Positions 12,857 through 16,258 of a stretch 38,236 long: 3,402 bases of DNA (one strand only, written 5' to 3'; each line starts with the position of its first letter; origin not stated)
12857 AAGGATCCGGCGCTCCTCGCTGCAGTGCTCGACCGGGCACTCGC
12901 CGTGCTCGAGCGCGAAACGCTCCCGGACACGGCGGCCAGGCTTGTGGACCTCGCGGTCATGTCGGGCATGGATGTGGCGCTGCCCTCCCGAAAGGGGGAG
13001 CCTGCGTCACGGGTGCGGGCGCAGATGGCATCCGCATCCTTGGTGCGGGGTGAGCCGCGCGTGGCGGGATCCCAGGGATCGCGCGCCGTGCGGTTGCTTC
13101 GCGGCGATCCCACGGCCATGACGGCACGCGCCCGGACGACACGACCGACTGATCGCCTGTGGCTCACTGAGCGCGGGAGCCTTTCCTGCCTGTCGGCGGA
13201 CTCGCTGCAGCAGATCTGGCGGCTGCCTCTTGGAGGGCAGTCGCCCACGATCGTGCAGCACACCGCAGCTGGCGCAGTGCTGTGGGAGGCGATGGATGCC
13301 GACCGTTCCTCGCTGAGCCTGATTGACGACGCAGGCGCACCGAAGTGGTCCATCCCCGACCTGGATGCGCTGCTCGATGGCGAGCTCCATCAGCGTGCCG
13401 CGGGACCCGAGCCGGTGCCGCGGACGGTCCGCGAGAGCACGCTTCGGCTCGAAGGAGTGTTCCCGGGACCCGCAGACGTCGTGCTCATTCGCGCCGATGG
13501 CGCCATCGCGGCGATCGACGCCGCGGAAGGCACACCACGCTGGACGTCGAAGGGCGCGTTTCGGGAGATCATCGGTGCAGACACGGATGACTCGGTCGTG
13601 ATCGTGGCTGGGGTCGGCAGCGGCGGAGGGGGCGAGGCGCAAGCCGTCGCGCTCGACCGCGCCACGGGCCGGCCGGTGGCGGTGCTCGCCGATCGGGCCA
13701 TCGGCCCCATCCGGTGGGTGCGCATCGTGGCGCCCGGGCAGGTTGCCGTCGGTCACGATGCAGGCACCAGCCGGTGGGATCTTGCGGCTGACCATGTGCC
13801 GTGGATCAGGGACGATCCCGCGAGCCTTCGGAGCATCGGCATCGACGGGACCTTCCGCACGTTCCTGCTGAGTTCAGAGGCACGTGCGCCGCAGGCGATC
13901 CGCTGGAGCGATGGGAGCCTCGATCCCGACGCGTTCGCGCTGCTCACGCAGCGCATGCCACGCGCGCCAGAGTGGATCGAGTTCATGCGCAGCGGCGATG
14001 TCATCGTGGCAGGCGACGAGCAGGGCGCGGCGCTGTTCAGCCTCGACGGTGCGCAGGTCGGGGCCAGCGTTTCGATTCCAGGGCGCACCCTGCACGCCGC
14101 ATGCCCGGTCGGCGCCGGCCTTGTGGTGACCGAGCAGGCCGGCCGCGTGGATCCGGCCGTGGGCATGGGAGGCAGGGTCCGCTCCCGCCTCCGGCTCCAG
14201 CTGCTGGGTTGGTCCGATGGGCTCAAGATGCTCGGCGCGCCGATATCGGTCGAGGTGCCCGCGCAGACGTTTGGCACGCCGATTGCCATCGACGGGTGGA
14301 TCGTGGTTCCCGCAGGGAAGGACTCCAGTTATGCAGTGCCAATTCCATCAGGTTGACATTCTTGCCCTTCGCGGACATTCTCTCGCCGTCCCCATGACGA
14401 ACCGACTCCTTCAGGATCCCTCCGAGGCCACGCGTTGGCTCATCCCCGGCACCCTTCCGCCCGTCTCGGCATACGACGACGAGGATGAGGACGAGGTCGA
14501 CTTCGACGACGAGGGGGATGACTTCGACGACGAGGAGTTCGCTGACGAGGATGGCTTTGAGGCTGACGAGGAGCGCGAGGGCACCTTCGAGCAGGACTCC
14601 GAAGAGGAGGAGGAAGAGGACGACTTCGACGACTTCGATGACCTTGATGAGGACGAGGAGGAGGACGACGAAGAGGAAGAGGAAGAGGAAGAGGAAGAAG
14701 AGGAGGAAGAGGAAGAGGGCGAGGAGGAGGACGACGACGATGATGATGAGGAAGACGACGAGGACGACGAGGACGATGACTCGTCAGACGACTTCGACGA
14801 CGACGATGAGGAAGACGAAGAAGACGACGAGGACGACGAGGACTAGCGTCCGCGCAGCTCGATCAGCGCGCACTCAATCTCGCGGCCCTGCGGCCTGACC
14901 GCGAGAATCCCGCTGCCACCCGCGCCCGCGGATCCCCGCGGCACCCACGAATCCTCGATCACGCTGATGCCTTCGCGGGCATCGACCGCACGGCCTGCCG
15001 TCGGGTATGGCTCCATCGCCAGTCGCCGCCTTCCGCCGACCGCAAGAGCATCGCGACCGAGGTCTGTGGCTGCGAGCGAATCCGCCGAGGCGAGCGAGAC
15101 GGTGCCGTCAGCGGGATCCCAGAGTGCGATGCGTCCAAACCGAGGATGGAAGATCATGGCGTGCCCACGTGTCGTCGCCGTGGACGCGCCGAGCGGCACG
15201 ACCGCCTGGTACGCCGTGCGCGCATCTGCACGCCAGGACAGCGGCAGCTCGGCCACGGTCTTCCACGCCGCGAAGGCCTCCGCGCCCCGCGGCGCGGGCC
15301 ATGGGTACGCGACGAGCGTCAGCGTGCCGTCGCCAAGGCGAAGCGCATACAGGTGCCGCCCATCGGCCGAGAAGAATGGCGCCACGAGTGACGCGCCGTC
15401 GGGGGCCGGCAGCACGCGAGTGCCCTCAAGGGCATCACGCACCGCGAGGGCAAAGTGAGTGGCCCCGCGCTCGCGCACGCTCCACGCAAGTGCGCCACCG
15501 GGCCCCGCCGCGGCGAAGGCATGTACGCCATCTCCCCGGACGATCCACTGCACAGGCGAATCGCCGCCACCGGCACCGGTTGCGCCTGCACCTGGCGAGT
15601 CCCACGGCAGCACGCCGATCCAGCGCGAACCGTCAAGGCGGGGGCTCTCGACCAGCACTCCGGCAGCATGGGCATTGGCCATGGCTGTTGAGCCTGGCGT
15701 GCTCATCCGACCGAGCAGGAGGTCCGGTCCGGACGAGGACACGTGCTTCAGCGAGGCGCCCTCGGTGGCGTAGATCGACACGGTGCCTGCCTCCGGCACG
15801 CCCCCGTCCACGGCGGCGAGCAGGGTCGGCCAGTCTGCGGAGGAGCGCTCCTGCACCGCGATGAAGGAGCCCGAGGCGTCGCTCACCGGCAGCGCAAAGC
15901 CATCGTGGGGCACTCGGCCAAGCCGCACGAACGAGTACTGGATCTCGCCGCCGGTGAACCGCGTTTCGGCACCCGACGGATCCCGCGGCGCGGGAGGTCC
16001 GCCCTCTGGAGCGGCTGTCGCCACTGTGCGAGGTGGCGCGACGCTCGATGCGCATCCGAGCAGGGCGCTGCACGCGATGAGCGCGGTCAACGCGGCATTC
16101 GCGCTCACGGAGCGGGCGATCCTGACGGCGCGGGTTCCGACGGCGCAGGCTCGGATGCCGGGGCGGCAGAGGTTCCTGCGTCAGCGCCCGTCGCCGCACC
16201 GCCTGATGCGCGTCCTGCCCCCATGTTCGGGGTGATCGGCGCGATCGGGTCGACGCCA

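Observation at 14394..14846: Stand-alone hyper-acidic poly-D/E protein with acidic-aromatic spacing and its own promoter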

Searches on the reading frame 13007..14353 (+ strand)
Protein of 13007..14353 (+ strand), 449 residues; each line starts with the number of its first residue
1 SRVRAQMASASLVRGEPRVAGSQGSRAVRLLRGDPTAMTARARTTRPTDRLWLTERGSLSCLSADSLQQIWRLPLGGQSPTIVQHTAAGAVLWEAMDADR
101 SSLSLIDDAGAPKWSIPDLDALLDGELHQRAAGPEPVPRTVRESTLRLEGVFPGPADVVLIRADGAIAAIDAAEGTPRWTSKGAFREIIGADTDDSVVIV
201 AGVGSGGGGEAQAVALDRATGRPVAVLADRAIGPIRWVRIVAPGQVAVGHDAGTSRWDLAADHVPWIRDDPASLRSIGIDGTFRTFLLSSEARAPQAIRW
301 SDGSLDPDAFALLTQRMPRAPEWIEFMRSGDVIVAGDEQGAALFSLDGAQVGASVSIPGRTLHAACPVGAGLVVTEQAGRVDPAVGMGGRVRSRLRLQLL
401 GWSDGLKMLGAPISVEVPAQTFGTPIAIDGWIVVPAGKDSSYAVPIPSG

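Call 34: find_related_loci(query=A4, collection=metagenome_contigs, flank=6000)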
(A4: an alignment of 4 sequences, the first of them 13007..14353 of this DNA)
Query A4 (449 aa) in metagenome_contigs; peptide patterns used: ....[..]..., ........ (x = any residue, [..] = any of these).
600 stretches matched a pattern, but none encodes a relative of the query by tblastn (E <= 1e-3).

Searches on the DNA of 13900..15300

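Call 68: search_rna_families(source=window, start=13900, end=15300, threshold=evalue, max_evalue=1)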
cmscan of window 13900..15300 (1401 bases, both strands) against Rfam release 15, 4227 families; matches with E-value up to 1: 1.
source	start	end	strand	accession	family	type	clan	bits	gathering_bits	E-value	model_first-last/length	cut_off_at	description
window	14598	14682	+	RF01276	sR53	Gene; snRNA; snoRNA; CD-box;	-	17.5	49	0.29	1-60/60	no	Small nucleolar RNA sR53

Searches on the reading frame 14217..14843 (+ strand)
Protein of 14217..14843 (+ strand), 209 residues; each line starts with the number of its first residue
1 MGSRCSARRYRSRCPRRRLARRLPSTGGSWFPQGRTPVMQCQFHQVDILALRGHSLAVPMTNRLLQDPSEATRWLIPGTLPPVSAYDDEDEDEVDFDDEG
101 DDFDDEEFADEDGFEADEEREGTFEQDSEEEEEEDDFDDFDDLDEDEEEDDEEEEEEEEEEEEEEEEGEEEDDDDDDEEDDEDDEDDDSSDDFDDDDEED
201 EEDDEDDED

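Call 13: find_encoding_contigs(protein=window:14217-14843:+, flank=10000, max_places=6)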
Protein window:14217-14843:+ (209 aa): no gene with exactly this product is on record in the collection.

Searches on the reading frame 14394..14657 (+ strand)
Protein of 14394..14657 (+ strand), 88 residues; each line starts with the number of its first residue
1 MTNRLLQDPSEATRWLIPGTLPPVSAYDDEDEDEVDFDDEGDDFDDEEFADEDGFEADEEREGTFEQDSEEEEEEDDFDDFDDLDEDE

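Call 31: find_homologous_proteins(query=A3, max_evalue=0.1)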
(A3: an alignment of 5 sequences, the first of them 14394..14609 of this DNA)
Query A3 (5 sequences): 78 candidates shared short words with the query, none scored E <= 0.1.

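Call 32: find_related_loci(query=A3, collection=metagenome_contigs, flank=8000)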
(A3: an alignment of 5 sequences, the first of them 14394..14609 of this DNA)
Query A3 (72 aa) in metagenome_contigs; peptide patterns used: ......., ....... (x = any residue, [..] = any of these).
600 stretches matched a pattern, but none encodes a relative of the query by tblastn (E <= 1e-3).

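Call 60: search_solved_structures(query=window:14394-14657:+, max_evalue=10, show_alignments=3)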
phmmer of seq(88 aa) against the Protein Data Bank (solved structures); distinct sequences matched with E-value up to 10: 0.

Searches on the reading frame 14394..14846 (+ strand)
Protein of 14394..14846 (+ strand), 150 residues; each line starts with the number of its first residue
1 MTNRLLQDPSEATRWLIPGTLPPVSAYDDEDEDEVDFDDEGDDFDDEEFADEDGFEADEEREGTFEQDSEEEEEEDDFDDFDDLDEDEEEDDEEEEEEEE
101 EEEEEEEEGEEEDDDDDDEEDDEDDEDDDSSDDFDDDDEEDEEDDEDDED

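Call 8: search_protein_families(library=pfam, proteins=[window:14394-14846:+], max_evalue=0.01)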
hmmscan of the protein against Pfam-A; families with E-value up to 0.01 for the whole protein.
window:14394-14846:+ (150 aa): 0 families

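Call 9: search_protein_families(library=ncbifam, proteins=[window:14394-14846:+], max_evalue=0.01)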
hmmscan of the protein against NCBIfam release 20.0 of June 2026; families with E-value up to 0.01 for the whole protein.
window:14394-14846:+ (150 aa): 0 families

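Call 10: find_homologous_proteins(query=window:14394-14843:+, max_evalue=0.01)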
Query window:14394-14843:+ (150 aa): 1 proteins with E <= 0.01 among 8000 candidates.
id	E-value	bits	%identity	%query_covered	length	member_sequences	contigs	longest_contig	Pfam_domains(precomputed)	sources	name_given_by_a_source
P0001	5.0e-24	103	78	43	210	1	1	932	-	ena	-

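Call 11: find_encoding_contigs(protein=window:14394-14843:+, flank=10000, max_places=6)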
Protein window:14394-14843:+ (150 aa): no gene with exactly this product is on record in the collection.

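Call 14: find_encoding_contigs(protein=P0001, flank=10000)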
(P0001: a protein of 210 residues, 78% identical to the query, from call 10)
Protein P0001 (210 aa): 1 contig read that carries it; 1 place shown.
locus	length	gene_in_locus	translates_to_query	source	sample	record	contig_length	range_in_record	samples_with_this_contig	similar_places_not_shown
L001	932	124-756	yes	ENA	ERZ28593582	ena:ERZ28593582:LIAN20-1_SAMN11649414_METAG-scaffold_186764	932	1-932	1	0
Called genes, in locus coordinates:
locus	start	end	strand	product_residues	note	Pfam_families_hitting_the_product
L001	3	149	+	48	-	?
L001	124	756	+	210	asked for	-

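Call 17: search_protein_families(library=pfam, proteins=[P0001], max_evalue=1)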
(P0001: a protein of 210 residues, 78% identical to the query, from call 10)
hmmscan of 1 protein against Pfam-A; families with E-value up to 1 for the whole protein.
P0001 (210 aa): 1 family
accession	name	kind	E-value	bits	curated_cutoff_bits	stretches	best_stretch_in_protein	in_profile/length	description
PF05764.18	YL1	-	0.14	12.7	29.2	1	51-99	30-75/239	YL1 nuclear protein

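Call 27: search_protein_representatives(protein=P0001)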
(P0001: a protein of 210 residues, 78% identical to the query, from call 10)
Query: 210 residues. Proteins with E-value up to 0.001 (for the whole library): 14; up to 1e-10: 2; up to 1e-30: 1. The best 14 are listed.
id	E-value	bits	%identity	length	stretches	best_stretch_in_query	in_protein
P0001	3.3e-132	454.9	100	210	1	1-210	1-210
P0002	7.1e-22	94.6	50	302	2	89-209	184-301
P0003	1.5e-10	57.7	34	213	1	73-209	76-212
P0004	4.6e-09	52.8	36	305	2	89-210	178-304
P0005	1.1e-08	51.5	42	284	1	92-209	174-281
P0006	1.7e-07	47.7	37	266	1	87-207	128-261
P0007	4.9e-07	46.2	36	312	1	81-207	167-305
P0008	7.3e-07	45.6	33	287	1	95-209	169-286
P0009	7.1e-06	42.4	39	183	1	88-209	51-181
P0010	9.9e-06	41.9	41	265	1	91-209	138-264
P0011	1.2e-05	41.6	32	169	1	93-209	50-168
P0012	1.2e-04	38.4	43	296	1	84-188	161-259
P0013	2.8e-04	37.2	34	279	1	95-209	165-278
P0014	2.9e-04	37.1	32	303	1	123-209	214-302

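Call 61: predict_structure(protein=window:14394-14843:+)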
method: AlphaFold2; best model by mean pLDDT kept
length: 150 residues; sequences in the alignment: 1
mean_pLDDT: 53.0   pTM: 0.12
mean pLDDT of the five models: 53.0, 48.2, 46.2, 46.1, 42.2
residues with pLDDT >= 90: 0; 70-90: 1; 50-70: 102; < 50: 47
segments of 3 or more residues with pLDDT < 50: 1-3, 70-75, 88-90, 93-112
pLDDT, mean of each block of 10 residues (from residue 1): 48 53 54 57 58 53 52 47 51 41 39 56 62 62 63
secondary structure: DSSP gave nothing for this model
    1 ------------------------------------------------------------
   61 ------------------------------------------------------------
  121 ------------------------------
elements in order:

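Call 65: search_protein_families(library=phrogs, proteins=[window:14394-14843:+], max_evalue=1)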
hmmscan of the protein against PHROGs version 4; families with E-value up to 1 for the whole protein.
window:14394-14843:+ (150 aa): 0 families

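Call 66: search_protein_families(library=padloc, proteins=[window:14394-14843:+], max_evalue=0.1)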
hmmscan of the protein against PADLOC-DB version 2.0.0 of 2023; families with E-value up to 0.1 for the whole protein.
window:14394-14843:+ (150 aa): 0 families

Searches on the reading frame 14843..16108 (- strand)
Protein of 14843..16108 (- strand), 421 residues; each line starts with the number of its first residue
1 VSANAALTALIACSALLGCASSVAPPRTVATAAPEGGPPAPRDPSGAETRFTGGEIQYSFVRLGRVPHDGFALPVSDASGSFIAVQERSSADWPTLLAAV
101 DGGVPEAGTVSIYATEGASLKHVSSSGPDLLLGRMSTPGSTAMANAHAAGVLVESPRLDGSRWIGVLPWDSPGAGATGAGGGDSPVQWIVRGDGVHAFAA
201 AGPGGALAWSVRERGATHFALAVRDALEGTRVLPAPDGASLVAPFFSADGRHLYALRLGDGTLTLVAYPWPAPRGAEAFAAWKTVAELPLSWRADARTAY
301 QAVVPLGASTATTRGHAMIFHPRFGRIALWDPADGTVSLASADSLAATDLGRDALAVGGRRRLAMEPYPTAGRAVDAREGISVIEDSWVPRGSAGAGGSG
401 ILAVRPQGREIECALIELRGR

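Call 8: search_protein_families(library=pfam, proteins=[window:14843-16108:-], max_evalue=0.01)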
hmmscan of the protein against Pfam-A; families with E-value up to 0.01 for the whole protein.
window:14843-16108:- (421 aa): 0 families

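Call 9: search_protein_families(library=ncbifam, proteins=[window:14843-16108:-], max_evalue=0.01)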
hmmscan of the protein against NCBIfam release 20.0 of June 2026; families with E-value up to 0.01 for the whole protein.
window:14843-16108:- (421 aa): 0 families

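Call 66: search_protein_families(library=padloc, proteins=[window:14846-16108:-], max_evalue=0.1)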
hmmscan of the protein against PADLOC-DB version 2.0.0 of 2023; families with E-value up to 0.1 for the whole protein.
window:14846-16108:- (421 aa): 0 families

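Call 83: predict_structure(protein=window:14846-16108:-)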
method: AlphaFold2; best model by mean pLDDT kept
length: 421 residues; sequences in the alignment: 1
mean_pLDDT: 38.5   pTM: 0.33
mean pLDDT of the five models: 38.5, 35.0, 32.7, 30.4, 30.1
residues with pLDDT >= 90: 0; 70-90: 2; 50-70: 68; < 50: 351
segments of 3 or more residues with pLDDT < 50: 5-10, 12-218, 220-230, 246-250, 274-276, 289-318, 320-326, 346-407, 409-421
pLDDT, mean of each block of 10 residues (from residue 1): 45 41 36 37 30 28 30 32 33 39 34 30 24 23 26 33 33 28 31 34 42 46 39 56 51 63 62 52 61 37 37 42 46 52 48 41 26 27 31 34 40 39 29
secondary structure, 60 per line:
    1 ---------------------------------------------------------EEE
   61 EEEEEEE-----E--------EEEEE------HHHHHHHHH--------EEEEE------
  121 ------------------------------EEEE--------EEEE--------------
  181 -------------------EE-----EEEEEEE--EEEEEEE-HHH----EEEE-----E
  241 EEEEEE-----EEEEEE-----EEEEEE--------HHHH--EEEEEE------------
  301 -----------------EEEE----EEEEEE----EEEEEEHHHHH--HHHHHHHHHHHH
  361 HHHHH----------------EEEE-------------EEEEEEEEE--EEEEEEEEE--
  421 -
elements in order: E58-67 E82-86 H93-101 E110-114 E151-154 E163-166 E207-213 E216-222 E231-234 E240-246 E252-257 E263-268 H277-280 E283-288 E318-321 E326-331 E336-341 H342-346 H349-365 E382-385 E399-407 E410-418
